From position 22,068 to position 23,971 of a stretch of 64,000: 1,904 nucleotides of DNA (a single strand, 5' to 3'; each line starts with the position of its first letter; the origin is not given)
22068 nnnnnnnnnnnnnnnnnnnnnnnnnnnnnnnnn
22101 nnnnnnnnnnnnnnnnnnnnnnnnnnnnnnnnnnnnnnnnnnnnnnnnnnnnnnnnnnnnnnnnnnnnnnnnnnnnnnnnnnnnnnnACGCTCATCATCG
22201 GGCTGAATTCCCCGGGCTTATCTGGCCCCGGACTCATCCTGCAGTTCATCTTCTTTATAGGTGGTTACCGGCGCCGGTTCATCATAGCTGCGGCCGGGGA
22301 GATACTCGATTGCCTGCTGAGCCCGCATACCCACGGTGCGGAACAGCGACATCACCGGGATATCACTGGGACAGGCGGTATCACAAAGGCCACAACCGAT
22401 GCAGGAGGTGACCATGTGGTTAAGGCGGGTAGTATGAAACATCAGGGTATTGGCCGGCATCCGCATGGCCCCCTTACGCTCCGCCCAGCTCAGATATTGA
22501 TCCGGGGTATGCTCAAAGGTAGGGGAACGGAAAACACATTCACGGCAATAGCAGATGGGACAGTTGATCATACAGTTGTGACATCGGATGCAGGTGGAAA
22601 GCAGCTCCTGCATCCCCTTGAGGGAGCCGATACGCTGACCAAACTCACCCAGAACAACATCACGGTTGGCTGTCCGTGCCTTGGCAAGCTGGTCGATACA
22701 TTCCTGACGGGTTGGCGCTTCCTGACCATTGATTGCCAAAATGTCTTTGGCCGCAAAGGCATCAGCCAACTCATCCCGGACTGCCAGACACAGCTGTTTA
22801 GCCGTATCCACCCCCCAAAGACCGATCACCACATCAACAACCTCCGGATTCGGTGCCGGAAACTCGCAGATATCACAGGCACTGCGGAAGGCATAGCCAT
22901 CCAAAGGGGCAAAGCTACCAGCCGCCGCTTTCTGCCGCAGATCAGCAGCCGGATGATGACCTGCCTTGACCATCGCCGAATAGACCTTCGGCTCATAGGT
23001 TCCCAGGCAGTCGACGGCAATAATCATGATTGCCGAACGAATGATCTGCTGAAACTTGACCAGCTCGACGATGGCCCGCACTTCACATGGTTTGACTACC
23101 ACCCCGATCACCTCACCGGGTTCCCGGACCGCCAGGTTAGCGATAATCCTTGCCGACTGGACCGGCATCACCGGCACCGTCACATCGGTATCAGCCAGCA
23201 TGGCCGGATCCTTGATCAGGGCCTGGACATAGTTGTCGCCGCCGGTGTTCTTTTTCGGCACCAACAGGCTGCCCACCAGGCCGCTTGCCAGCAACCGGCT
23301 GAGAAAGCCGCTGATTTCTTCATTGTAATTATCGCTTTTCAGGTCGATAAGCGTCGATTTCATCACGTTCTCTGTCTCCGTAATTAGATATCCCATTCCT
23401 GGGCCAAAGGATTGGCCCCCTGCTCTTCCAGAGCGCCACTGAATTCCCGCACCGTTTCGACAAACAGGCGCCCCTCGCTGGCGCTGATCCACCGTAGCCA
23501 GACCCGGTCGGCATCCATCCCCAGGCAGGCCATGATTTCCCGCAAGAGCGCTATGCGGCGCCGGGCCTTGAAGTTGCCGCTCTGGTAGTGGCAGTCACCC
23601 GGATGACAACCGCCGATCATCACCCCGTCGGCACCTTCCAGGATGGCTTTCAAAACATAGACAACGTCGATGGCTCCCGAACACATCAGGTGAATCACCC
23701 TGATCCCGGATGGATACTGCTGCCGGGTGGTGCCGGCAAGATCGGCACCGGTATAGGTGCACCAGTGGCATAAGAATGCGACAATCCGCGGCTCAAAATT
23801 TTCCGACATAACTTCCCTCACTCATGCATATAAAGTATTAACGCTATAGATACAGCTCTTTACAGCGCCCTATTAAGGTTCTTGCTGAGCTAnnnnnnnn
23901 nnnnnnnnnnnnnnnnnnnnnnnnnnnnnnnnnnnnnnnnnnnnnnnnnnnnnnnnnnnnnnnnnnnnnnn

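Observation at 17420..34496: Seventeen-kb same-strand supercluster coupling fumarase, an anchor-less SdhAB-like fumarate reductase and succinyl-CoA synthetase to two HdrABC sets, a giant tandem HdrA, MvhD and an FrhB-like protein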

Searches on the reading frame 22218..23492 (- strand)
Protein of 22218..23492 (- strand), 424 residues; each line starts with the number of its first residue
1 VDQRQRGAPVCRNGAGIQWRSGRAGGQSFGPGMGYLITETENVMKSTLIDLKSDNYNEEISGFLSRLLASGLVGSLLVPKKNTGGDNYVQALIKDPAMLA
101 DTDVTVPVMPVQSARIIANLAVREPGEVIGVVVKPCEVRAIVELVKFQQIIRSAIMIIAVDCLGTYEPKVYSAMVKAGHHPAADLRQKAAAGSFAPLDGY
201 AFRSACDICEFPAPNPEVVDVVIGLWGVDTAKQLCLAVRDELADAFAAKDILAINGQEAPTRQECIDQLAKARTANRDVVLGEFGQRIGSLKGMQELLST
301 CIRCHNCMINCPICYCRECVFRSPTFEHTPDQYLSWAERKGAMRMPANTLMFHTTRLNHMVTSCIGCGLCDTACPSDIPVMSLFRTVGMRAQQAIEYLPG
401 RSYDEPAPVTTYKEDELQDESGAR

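Call 4: search_protein_families(library=pfam, proteins=[window:22218-23492:-], max_evalue=0.001)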
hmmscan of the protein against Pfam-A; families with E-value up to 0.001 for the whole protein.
window:22218-23492:- (424 aa): 7 families
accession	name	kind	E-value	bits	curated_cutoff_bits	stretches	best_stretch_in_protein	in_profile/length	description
PF13534.11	Fer4_17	-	1.6e-07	32.2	22.2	1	301-378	2-60/61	4Fe-4S dicluster domain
PF13183.11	Fer4_8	-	4e-07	30.9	27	1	298-378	2-68/68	4Fe-4S dicluster domain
PF04432.18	FrhB_FdhB_C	-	2.7e-05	24.5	23.3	1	129-246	4-133/150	Coenzyme F420 hydrogenase/dehydrogenase, beta subunit C terminus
PF13237.11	Fer4_10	-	7.4e-05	23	25.5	0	298-375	6-53/53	4Fe-4S dicluster domain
PF13187.11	Fer4_9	-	9.3e-05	22.8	27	0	364-385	2-23/52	4Fe-4S dicluster domain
PF12838.12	Fer4_7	-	0.00017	22.4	27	1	300-378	1-52/52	4Fe-4S dicluster domain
PF12797.12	Fer4_2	-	0.00019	21.7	24.5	0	363-376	9-22/22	4Fe-4S binding domain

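Call 5: search_protein_families(library=ncbifam, proteins=[window:22218-23492:-], max_evalue=0.001)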
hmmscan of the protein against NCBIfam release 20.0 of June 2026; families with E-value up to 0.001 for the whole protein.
window:22218-23492:- (424 aa): 7 families
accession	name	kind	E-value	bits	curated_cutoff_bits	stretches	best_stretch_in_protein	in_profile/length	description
NF045663.1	diclust_near_Sec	equivalog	7.5e-06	24.3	530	1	303-386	305-377/759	pyridine nucleotide-disulfide oxidoreductase/dicluster-binding protein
TIGR02176.1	pyruv_ox_red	equivalog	1.1e-05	23.5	911.35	1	300-377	684-754/1167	pyruvate:ferredoxin (flavodoxin) oxidoreductase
NF003454.1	PRK05035.1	equivalog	1.2e-05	24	345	1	357-386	401-430/556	electron transport complex subunit RsxC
TIGR00314.1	cdhA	equivalog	8.5e-05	20.5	781.3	0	355-391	430-466/784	CO dehydrogenase/acetyl-CoA synthase complex subunit alpha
NF008369.0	PRK11168.1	equivalog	0.00011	21.2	278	1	296-386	8-82/401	anaerobic glycerol-3-phosphate dehydrogenase subunit C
TIGR01945.1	rnfC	subfamily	0.00033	19.3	245.95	1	357-387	397-427/435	RnfABCDGE type electron transport complex subunit C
NF041837.1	rnfC_Methano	equivalog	0.00055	18.9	650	1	349-389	385-424/438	Rnf electron transport complex subunit RnfC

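Call 75: find_homologous_proteins(query=window:22221-23396:-, max_evalue=1e-10)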
Query seq(392 aa) (392 aa): 1432 proteins with E <= 1e-10 among 8000 candidates; the best 120 are listed.
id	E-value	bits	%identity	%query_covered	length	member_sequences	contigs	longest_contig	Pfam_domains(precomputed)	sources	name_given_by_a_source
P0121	3.1e-257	871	100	97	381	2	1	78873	PF13534.12,PF13183.12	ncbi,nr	ncbi:MAG: 4Fe-4S dicluster domain-containing protein [Deltaproteobacteria bacterium]|nr:4Fe-4S diclu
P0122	9.9e-205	698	79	97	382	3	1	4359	PF13534.12,PF13183.12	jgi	jgi:formate dehydrogenase subunit beta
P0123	9.4e-181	619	71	97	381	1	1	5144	PF13534.12,PF13183.12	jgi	jgi:formate dehydrogenase subunit beta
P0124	3.4e-176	604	68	97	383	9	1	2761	PF13534.12,PF13183.12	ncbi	-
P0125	9.1e-176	603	69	97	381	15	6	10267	PF04432.19,PF13534.12,PF13183.12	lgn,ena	-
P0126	2.1e-175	602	68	97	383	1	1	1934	PF13534.12,PF13183.12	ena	-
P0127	3.2e-175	601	68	97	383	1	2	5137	PF04432.19,PF13183.12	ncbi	-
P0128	2.1e-174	598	68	97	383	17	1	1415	PF13534.12,PF13183.12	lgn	-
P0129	2.6e-174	598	66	97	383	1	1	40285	PF13183.12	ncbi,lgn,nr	ncbi:MAG: formate dehydrogenase [Deltaproteobacteria bacterium]|nr:formate dehydrogenase [Deltaprote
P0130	2.9e-174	598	68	97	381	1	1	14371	PF04432.19,PF13534.12,PF13183.12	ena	-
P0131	3.4e-174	598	68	97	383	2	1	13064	PF13534.12,PF13183.12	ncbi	-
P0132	7.3e-174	596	68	97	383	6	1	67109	PF04432.19,PF13534.12,PF13183.12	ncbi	-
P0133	7.9e-174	596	68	97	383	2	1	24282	PF04432.19,PF13183.12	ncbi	-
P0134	2.9e-173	595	68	97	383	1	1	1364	PF13534.12,PF13183.12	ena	-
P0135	4.7e-173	594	68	97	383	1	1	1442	PF13534.12,PF13183.12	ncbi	-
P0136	1.1e-172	593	67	97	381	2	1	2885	PF04432.19,PF13534.12,PF13183.12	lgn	-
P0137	3.7e-172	591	67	97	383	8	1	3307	PF04432.19,PF13183.12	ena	-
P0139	6.4e-172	590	68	97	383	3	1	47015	PF04432.19,PF13534.12,PF13183.12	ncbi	-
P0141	1.8e-171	589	66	97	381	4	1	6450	PF04432.19,PF13534.12,PF13183.12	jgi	-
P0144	9.6e-171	586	66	97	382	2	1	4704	PF04432.19,PF13183.12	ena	-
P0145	1.5e-170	586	67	97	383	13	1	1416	PF04432.19,PF13534.12,PF13183.12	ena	-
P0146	5.8e-170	584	66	97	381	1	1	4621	PF04432.19,PF13534.12,PF13183.12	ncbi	-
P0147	7.5e-170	583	66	97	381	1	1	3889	PF04432.19,PF13534.12,PF13183.12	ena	-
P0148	8.4e-170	583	66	97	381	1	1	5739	PF04432.19,PF13534.12,PF13183.12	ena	-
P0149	1.1e-169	583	66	97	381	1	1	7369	PF04432.19,PF13534.12,PF13183.12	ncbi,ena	-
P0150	1.5e-169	582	66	97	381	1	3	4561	PF04432.19,PF13534.12,PF13183.12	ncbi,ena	-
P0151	1.9e-169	582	66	97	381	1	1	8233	PF04432.19,PF13534.12,PF13183.12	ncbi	-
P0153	2.1e-169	582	66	97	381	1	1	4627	PF04432.19,PF13534.12,PF13183.12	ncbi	-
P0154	2.4e-167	575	66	97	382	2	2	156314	PF04432.19,PF13534.12,PF13183.12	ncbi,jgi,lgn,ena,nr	ncbi:MAG TPA: formate dehydrogenase [Proteobacteria bacterium]|nr:formate dehydrogenase [Pseudomonad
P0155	2.2e-164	565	63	97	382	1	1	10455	PF04432.19,PF13534.12,PF13183.12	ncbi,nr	ncbi:MAG: Coenzyme F420 hydrogenase/dehydrogenase, beta subunit C-terminal domain [Spirochaetales ba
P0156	6.3e-164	564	64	97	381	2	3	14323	PF04432.19,PF13534.12,PF13183.12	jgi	-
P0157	1.7e-162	559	64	97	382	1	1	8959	PF04432.19,PF13534.12,PF13183.12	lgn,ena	-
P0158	7.9e-162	557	63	97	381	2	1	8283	PF04432.19,PF13534.12,PF13183.12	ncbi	-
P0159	4.4e-161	554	63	97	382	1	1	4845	PF04432.19,PF13534.12,PF13183.12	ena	-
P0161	7.2e-161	554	62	97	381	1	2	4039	PF04432.19,PF13534.12,PF13183.12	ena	-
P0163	9.1e-154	530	62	94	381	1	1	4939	PF04432.19,PF13534.12,PF13183.12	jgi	jgi:formate dehydrogenase subunit beta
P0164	4.0e-151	522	58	97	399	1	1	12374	PF04432.19,PF13534.12,PF13183.12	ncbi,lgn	-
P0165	1.6e-149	516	56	97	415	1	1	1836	PF04432.19,PF13534.12,PF13183.12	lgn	-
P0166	1.4e-127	444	51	96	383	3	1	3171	PF04432.19,PF13534.12,PF13183.12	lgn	-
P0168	4.3e-124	433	50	97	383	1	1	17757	PF04432.19,PF13534.12,PF13183.12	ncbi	-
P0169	5.8e-124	432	50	97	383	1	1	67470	PF12797.13,PF04432.19,PF13534.12,PF13183.12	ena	-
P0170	1.1e-123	431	50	97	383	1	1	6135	PF04432.19,PF13534.12,PF13183.12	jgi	-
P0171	1.1e-123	431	49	97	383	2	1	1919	PF04432.19,PF13534.12,PF13183.12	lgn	-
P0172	1.4e-123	431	50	96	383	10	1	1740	PF04432.19,PF13183.12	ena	-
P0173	1.5e-123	431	50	97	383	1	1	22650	PF12797.13,PF04432.19,PF13534.12,PF13183.12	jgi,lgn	jgi:formate dehydrogenase subunit beta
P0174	1.7e-123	431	49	97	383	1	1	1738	PF04432.19,PF13534.12,PF13183.12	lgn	-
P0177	7.4e-123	429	47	97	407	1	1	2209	PF17179.10,PF04432.19,PF13534.12,PF13183.12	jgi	jgi:formate dehydrogenase subunit beta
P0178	8.8e-123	428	50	97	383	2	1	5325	PF04432.19,PF13534.12,PF13183.12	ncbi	-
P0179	8.8e-123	428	50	97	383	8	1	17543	PF04432.19,PF13237.12,PF13183.12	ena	-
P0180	1.0e-122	428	49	97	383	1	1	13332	PF04432.19,PF13534.12,PF13183.12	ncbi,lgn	ncbi:MAG: 4Fe-4S dicluster domain-containing protein [Thermodesulfobacteriota bacterium]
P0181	1.3e-122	428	50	97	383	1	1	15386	PF04432.19,PF13534.12,PF13183.12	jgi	jgi:formate dehydrogenase subunit beta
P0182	1.5e-122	428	49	97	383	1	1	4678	PF04432.19,PF13534.12,PF13183.12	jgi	-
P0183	1.9e-122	427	50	97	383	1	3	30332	PF04432.19,PF13534.12,PF13183.12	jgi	jgi:formate dehydrogenase subunit beta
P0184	1.9e-122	427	50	97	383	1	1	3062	PF04432.19,PF13534.12,PF13183.12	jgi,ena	-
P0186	3.2e-122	427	50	97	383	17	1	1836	PF04432.19,PF13534.12,PF13183.12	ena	-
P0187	4.9e-122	426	50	96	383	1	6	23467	PF04432.19,PF13534.12,PF13183.12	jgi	jgi:formate dehydrogenase subunit beta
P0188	5.0e-122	426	49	97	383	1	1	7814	PF04432.19,PF13534.12,PF13183.12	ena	-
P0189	6.1e-122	426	49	97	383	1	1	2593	PF04432.19,PF13534.12,PF13183.12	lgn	-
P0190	6.3e-122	426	49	97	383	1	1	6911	PF04432.19,PF13534.12,PF13183.12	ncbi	-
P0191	6.6e-122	425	49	97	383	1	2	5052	PF04432.19,PF13534.12,PF13183.12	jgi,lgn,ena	-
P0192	1.7e-121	424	50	97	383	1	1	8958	PF04432.19,PF13534.12,PF13183.12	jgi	jgi:formate dehydrogenase subunit beta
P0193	1.8e-121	424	50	96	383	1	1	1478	PF04432.19,PF13534.12,PF13183.12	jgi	-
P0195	3.1e-121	423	50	97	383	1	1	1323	PF04432.19,PF13534.12,PF13183.12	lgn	-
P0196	5.4e-121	422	49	97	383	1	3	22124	PF04432.19,PF13534.12,PF13183.12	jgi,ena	-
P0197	5.6e-121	422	49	97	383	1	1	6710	PF04432.19,PF13534.12,PF13183.12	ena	-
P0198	6.5e-121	422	49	97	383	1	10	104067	PF04432.19,PF13534.12,PF13183.12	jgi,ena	-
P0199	1.1e-120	421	49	97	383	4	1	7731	PF04432.19,PF13534.12,PF13237.12,PF13183.12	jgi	jgi:formate dehydrogenase subunit beta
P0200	1.1e-120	421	49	97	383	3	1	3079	PF04432.19,PF13534.12,PF13237.12,PF13183.12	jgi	jgi:formate dehydrogenase subunit beta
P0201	1.2e-120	421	49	97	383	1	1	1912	PF04432.19,PF13534.12,PF13237.12,PF13183.12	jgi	jgi:formate dehydrogenase subunit beta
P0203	1.5e-120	421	49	97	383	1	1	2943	PF04432.19,PF13534.12,PF13183.12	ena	-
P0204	2.2e-120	420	49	97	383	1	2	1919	PF04432.19,PF13534.12,PF13183.12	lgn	-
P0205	2.9e-120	420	49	97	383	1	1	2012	PF04432.19,PF13534.12,PF13183.12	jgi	jgi:formate dehydrogenase subunit beta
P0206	3.2e-120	420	49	97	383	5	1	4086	PF04432.19,PF13534.12,PF13183.12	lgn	-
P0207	3.7e-120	420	49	97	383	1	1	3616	PF04432.19,PF13534.12,PF13183.12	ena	-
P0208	3.8e-120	420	48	97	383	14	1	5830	PF04432.19,PF13534.12,PF13183.12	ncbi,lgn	-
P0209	5.0e-120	419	49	97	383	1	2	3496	PF04432.19,PF13534.12,PF13183.12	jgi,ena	-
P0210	9.0e-120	418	49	97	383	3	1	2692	PF04432.19,PF13534.12,PF13183.12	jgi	-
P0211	1.3e-119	418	49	97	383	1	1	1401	PF04432.19,PF13534.12,PF13183.12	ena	-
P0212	1.5e-119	418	50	96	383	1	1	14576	PF04432.19,PF13534.12,PF13183.12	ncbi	-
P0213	1.7e-119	418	48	97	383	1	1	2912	PF04432.19,PF13534.12,PF13183.12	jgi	jgi:formate dehydrogenase subunit beta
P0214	2.4e-119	417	49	97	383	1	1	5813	PF04432.19,PF13534.12,PF13183.12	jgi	-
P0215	2.4e-119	417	49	97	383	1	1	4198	PF04432.19,PF13534.12,PF13183.12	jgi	-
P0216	2.9e-119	417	49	97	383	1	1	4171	PF04432.19,PF13534.12,PF13183.12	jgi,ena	-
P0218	4.4e-119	416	49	97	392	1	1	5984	PF04432.19,PF13534.12,PF13183.12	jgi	jgi:formate dehydrogenase subunit beta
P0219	4.6e-119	416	49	97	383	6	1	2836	PF04432.19,PF13534.12,PF13183.12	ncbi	ncbi:MAG: 4Fe-4S dicluster domain-containing protein [Thermodesulfobacteriota bacterium]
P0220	6.5e-119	416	49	97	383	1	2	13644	PF04432.19,PF13534.12,PF13183.12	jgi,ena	-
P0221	9.7e-119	415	49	97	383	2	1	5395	PF04432.19,PF13534.12,PF13183.12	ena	-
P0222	1.4e-118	415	49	97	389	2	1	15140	PF04432.19,PF13534.12,PF13183.12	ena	-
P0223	3.1e-118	413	49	96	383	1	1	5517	PF04432.19,PF13534.12,PF13183.12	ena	-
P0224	3.7e-118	413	49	97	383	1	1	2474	PF04432.19,PF13534.12,PF13183.12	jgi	jgi:formate dehydrogenase subunit beta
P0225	5.3e-118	413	48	97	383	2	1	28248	PF04432.19,PF13534.12,PF13183.12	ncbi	-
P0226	5.5e-118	413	49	97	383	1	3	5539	PF04432.19,PF13534.12,PF13183.12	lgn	-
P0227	6.8e-118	412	48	97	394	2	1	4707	PF04432.19,PF13534.12,PF13183.12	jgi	jgi:formate dehydrogenase subunit beta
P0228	8.4e-118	412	47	97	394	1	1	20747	PF04432.19,PF13534.12,PF13183.12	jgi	jgi:formate dehydrogenase subunit beta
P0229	2.8e-117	410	48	97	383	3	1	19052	PF04432.19,PF13534.12,PF13183.12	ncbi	-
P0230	2.8e-115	404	49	97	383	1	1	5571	PF12797.13,PF04432.19,PF13237.12,PF13183.12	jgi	-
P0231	1.0e-114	402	47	96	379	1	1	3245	PF04432.19,PF13534.12,PF13183.12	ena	-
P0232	1.7e-114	401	47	97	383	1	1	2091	PF04432.19,PF13534.12,PF13183.12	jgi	jgi:formate dehydrogenase subunit beta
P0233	2.1e-114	401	47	96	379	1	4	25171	PF04432.19,PF13534.12,PF13183.12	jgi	jgi:formate dehydrogenase subunit beta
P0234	3.0e-114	400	48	97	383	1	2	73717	PF12797.13,PF04432.19,PF13534.12,PF13183.12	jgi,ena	-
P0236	2.2e-113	397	47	97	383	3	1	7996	PF04432.19,PF13534.12,PF13183.12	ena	-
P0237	4.2e-113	397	47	96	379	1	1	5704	PF17179.10,PF12797.13,PF04432.19,PF00037.33,PF13534.12,PF13237.12,PF13183.12,PF13187.12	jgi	-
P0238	7.8e-113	396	47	97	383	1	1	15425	PF04432.19,PF13534.12,PF13183.12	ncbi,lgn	-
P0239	2.7e-112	394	47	97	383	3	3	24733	PF04432.19,PF13534.12,PF13183.12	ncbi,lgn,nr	ncbi:MAG: formate dehydrogenase [Proteobacteria bacterium]|nr:formate dehydrogenase [Pseudomonadota 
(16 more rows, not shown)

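Call 76: find_encoding_contigs(protein=P0198, flank=10000, max_places=2)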
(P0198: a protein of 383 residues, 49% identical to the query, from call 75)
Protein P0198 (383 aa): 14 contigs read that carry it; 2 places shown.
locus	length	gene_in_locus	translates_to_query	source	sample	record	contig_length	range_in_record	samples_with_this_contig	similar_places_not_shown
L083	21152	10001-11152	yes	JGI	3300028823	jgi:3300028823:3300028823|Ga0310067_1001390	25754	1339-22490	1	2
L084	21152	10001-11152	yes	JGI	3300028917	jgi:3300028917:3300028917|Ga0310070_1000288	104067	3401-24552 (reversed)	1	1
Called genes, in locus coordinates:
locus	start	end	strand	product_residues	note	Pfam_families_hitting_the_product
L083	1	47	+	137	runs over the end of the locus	PF13484:Fer4_16 (faint), PF13534:Fer4_17, PF13237:Fer4_10 (faint), PF13183:Fer4_8, PF12838:Fer4_7 (weak), PF13187:Fer4_9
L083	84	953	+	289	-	PF02754:CCG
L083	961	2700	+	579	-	PF12831:FAD_oxidored (weak), PF13450:NAD_binding_8 (weak), PF12838:Fer4_7 (faint), PF13484:Fer4_16 (faint), PF00037:Fer4 (weak), PF07992:Pyr_redox_2 (weak)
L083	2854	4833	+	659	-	PF07992:Pyr_redox_2 (weak), PF00890:FAD_binding_2 (weak), PF01266:DAO (weak), PF12831:FAD_oxidored, PF13450:NAD_binding_8 (weak), PF00037:Fer4 (weak), PF12838:Fer4_7, PF13237:Fer4_10, +9 more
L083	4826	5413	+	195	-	PF13183:Fer4_8, PF13187:Fer4_9, PF13534:Fer4_17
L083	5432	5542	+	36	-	-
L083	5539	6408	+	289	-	PF02754:CCG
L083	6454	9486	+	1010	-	PF00890:FAD_binding_2 (weak), PF01266:DAO (weak), PF13450:NAD_binding_8 (weak), PF00037:Fer4 (weak), PF12838:Fer4_7 (weak), PF13187:Fer4_9, PF07992:Pyr_redox_2, PF13450:NAD_binding_8, +19 more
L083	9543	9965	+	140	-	PF02662:FlpD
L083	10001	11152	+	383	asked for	PF04432:FrhB_FdhB_C, PF13534:Fer4_17 (faint), PF13183:Fer4_8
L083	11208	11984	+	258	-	PF13237:Fer4_10, PF12838:Fer4_7, PF13183:Fer4_8 (weak), PF13187:Fer4_9, PF13534:Fer4_17 (weak)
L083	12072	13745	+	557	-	PF00890:FAD_binding_2, PF01266:DAO (weak), PF03486:HI0933_like (weak), PF07992:Pyr_redox_2 (weak)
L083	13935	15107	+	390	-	PF08442:ATP-grasp_2, PF13549:ATP-grasp_5, PF24948:Citrate_synth_N, PF00549:Ligase_CoA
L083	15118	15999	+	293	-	PF02629:CoA_binding, PF13380:CoA_binding_2 (weak), PF13607:Succ_CoA_lig, PF00549:Ligase_CoA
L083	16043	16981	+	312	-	PF01073:3Beta_HSD, PF01370:Epimerase, PF02719:Polysacc_synt_2, PF04321:RmlD_sub_bind, PF05368:NmrA, PF08659:KR (weak), PF13460:NAD_binding_10, PF16363:GDP_Man_Dehyd, +1 more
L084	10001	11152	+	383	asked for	PF04432:FrhB_FdhB_C, PF13534:Fer4_17 (faint), PF13183:Fer4_8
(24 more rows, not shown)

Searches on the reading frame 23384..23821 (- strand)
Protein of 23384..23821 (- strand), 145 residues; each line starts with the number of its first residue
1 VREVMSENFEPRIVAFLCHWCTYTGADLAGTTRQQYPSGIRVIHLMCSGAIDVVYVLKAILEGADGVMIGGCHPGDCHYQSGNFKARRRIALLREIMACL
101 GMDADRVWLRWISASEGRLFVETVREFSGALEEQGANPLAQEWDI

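Call 4: search_protein_families(library=pfam, proteins=[window:23384-23821:-], max_evalue=0.001)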
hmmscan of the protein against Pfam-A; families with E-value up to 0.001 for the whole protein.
window:23384-23821:- (145 aa): 1 family
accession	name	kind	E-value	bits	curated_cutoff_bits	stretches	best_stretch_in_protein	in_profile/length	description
PF02662.21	FlpD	-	1.3e-47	161.3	22.3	1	13-133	1-121/123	Methyl-viologen-reducing hydrogenase, delta subunit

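Call 5: search_protein_families(library=ncbifam, proteins=[window:23384-23821:-], max_evalue=0.001)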
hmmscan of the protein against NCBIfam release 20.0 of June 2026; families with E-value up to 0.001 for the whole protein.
window:23384-23821:- (145 aa): 3 families
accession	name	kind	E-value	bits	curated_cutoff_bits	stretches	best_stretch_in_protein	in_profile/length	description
NF040770.1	hetero_SS_HdrA2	exception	1.1e-46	159.4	1100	1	7-135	644-772/777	CoB-CoM heterodisulfide reductase HdrA2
NF045873.1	F420_non_VhuD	exception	9.4e-38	129.3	215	1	10-140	1-131/132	F420-non-reducing hydrogenase iron-sulfur subunit VhuD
NF041891.1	hdrA_Methbact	equivalog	9.8e-11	40.6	1300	1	9-117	642-744/762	ferredoxin:CoB-CoM heterodisulfide reductase subunit HdrA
